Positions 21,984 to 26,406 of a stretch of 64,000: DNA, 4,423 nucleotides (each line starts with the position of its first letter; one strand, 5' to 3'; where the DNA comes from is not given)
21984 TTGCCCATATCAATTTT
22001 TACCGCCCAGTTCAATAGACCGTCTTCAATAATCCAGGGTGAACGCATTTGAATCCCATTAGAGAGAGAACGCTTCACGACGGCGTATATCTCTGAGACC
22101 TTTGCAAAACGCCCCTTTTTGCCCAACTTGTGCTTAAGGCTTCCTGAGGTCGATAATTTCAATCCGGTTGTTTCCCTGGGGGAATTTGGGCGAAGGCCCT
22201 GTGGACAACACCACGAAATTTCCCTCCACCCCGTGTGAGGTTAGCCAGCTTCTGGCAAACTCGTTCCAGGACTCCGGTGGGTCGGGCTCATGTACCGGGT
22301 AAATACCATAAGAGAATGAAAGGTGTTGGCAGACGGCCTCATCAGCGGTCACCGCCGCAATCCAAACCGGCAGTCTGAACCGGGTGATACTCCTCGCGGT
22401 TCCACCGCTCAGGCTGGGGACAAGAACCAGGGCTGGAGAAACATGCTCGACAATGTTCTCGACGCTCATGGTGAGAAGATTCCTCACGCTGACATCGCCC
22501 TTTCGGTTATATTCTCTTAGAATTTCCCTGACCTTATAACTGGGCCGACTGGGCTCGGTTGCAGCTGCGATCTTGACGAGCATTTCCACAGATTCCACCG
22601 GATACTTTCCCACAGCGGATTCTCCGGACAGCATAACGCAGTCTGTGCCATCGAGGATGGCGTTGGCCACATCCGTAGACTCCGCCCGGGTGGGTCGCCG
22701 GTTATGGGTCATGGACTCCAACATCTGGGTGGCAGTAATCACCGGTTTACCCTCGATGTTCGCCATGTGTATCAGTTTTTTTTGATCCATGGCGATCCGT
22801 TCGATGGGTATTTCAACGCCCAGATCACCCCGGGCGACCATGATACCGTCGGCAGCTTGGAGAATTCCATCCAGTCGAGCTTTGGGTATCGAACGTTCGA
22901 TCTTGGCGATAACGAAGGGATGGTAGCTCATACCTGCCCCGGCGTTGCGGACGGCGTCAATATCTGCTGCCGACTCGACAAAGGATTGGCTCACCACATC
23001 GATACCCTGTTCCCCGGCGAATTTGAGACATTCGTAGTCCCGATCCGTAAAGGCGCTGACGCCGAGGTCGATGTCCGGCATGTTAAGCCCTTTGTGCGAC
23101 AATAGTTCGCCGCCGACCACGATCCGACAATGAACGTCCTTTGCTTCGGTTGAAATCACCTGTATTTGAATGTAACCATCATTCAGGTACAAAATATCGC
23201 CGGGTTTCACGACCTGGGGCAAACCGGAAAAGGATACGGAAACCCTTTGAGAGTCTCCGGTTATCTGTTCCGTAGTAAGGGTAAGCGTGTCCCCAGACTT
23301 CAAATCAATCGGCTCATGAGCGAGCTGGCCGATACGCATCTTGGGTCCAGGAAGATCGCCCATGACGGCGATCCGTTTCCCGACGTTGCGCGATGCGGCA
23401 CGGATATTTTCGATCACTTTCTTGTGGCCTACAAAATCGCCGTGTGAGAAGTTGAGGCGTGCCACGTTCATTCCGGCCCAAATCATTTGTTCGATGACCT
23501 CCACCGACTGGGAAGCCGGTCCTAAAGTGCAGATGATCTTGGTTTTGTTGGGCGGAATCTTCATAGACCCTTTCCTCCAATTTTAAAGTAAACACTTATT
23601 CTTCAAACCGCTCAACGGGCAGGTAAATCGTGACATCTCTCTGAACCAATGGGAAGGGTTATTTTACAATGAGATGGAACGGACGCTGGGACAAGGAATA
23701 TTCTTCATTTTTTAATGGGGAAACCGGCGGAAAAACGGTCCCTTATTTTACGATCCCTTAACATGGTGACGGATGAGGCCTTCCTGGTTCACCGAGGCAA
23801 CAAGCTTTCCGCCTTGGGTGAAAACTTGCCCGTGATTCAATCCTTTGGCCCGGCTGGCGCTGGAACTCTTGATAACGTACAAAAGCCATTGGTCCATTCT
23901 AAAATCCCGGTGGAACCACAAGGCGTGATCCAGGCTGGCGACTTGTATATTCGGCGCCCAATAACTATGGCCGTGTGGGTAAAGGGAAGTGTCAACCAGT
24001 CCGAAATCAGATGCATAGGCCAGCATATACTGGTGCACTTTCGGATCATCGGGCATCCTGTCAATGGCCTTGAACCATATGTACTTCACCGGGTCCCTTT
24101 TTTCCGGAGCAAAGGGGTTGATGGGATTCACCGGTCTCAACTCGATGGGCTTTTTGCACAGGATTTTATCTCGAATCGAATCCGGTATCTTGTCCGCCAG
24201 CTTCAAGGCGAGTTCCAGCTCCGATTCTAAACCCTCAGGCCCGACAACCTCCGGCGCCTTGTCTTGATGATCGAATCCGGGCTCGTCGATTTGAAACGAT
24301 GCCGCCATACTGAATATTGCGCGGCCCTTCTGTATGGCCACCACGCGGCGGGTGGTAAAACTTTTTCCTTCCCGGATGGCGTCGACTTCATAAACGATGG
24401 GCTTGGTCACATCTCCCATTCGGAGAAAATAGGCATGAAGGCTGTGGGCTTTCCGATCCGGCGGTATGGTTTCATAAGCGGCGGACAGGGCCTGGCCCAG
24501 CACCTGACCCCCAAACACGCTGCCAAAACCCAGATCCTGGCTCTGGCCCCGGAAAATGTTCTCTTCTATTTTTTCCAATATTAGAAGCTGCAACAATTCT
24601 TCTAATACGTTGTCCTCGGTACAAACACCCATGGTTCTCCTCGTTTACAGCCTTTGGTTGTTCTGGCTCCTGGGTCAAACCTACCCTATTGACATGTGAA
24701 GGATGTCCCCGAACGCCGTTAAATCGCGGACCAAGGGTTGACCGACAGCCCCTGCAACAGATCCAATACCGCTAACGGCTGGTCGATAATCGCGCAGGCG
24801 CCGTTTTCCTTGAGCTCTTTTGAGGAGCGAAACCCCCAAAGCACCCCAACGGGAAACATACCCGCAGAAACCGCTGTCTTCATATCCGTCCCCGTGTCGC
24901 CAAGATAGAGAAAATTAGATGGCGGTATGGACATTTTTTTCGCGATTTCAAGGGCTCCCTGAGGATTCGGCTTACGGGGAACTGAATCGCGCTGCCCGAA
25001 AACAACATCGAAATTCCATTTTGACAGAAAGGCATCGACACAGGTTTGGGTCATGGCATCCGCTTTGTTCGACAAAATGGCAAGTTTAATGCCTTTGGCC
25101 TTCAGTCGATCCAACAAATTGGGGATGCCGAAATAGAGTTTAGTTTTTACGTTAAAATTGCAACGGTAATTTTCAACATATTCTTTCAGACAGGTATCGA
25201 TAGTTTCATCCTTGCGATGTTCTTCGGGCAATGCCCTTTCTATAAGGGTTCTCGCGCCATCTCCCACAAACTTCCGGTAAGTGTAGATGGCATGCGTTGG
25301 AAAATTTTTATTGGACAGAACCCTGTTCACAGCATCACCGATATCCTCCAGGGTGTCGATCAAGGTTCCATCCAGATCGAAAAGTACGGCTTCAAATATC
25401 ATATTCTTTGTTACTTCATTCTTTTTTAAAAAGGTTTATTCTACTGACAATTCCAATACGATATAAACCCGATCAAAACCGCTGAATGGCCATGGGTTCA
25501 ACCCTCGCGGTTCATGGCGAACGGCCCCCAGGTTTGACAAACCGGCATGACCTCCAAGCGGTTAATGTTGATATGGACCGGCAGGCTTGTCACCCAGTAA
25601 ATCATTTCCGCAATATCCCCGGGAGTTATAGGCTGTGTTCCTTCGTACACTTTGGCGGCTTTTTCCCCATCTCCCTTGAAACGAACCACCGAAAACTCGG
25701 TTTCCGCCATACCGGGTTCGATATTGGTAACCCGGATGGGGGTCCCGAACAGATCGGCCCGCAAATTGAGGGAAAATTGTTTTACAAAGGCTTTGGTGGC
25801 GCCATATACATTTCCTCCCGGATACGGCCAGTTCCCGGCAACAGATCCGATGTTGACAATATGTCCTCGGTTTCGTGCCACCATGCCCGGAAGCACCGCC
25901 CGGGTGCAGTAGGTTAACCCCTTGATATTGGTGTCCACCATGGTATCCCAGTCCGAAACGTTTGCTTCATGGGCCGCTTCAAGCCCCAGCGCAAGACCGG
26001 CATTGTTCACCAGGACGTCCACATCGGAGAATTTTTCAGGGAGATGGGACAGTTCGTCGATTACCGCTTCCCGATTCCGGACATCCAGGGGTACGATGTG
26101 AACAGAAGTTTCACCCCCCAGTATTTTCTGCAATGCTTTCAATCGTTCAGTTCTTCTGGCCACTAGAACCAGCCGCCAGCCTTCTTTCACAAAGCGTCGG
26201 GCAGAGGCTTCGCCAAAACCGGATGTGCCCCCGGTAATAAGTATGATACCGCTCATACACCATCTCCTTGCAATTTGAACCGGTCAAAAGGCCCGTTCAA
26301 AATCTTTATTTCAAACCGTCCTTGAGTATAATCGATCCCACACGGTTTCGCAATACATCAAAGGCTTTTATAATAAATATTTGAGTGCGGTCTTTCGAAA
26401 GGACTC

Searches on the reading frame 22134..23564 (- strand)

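Call 48: search_protein_families(library=pfam, proteins=[window:22134-23564:-], max_evalue=0.0001)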
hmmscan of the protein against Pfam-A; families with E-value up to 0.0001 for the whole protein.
window:22134-23564:- (476 aa): 2 families
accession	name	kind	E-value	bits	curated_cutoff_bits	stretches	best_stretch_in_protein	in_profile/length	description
PF00224.27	PK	-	9.9e-115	383.5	30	1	7-326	3-328/328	Pyruvate kinase, barrel domain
PF02887.21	PK_C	-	1.1e-10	42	28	1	365-468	4-111/114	Pyruvate kinase, alpha/beta domain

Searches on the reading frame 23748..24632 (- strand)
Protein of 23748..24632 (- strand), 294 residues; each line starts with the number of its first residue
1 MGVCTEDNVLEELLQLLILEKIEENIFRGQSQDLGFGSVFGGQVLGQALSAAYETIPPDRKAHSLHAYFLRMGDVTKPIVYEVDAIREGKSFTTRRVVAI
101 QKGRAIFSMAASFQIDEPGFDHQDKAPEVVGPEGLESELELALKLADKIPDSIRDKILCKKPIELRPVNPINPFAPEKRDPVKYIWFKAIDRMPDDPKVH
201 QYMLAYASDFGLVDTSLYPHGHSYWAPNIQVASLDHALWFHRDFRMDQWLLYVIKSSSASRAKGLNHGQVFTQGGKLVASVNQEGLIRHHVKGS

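Call 48: search_protein_families(library=pfam, proteins=[window:23748-24632:-], max_evalue=0.0001)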
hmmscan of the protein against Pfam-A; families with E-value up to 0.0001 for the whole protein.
window:23748-24632:- (294 aa): 3 families
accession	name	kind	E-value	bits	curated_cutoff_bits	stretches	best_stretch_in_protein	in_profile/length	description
PF02551.21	Acyl_CoA_thio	-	2.6e-44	150.7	21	2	156-286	5-132/132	Acyl-CoA thioesterase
PF13622.12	4HBT_3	-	7.7e-20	71.4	24.3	1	37-114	9-83/83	Acyl-CoA thioesterase N-terminal domain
PF20789.3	4HBT_3C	-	4.6e-19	69.4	24.1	1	163-287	22-140/140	Acyl-CoA thioesterase C-terminal domain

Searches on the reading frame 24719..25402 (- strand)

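Call 85: search_protein_families(library=pfam, proteins=[window:24719-25402:-], max_evalue=0.00001)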
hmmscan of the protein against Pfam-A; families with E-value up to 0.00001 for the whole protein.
window:24719-25402:- (227 aa): 4 families
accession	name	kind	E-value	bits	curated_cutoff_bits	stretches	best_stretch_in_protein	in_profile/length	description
PF13419.12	HAD_2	-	1.4e-34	120.2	23.8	1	6-186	1-177/178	Haloacid dehalogenase-like hydrolase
PF00702.32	Hydrolase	-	1.1e-25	91.7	26.4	1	4-181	2-191/191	haloacid dehalogenase-like hydrolase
PF12710.13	HAD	-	7.4e-08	33.5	27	1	6-137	1-130/189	haloacid dehalogenase-like hydrolase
PF13242.12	Hydrolase_like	-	5.3e-07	29.9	22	1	143-199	3-60/75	HAD-hyrolase-like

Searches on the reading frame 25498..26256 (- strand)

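Call 85: search_protein_families(library=pfam, proteins=[window:25498-26256:-], max_evalue=0.00001)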
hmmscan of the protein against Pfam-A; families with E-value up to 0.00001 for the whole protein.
window:25498-26256:- (252 aa): 4 families
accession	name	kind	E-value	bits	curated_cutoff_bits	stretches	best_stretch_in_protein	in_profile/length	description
PF00106.31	adh_short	-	4.8e-53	180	26.6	1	4-189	2-187/195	short chain dehydrogenase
PF13561.12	adh_short_C2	-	1.7e-34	119.8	27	1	12-223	6-217/236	Enoyl-(Acyl carrier protein) reductase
PF08659.16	KR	-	1.4e-14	54.8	22.6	1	3-165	1-163/180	KR domain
PF01370.27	Epimerase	-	2.2e-06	27.7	20.9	1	5-168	1-159/240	NAD dependent epimerase/dehydratase family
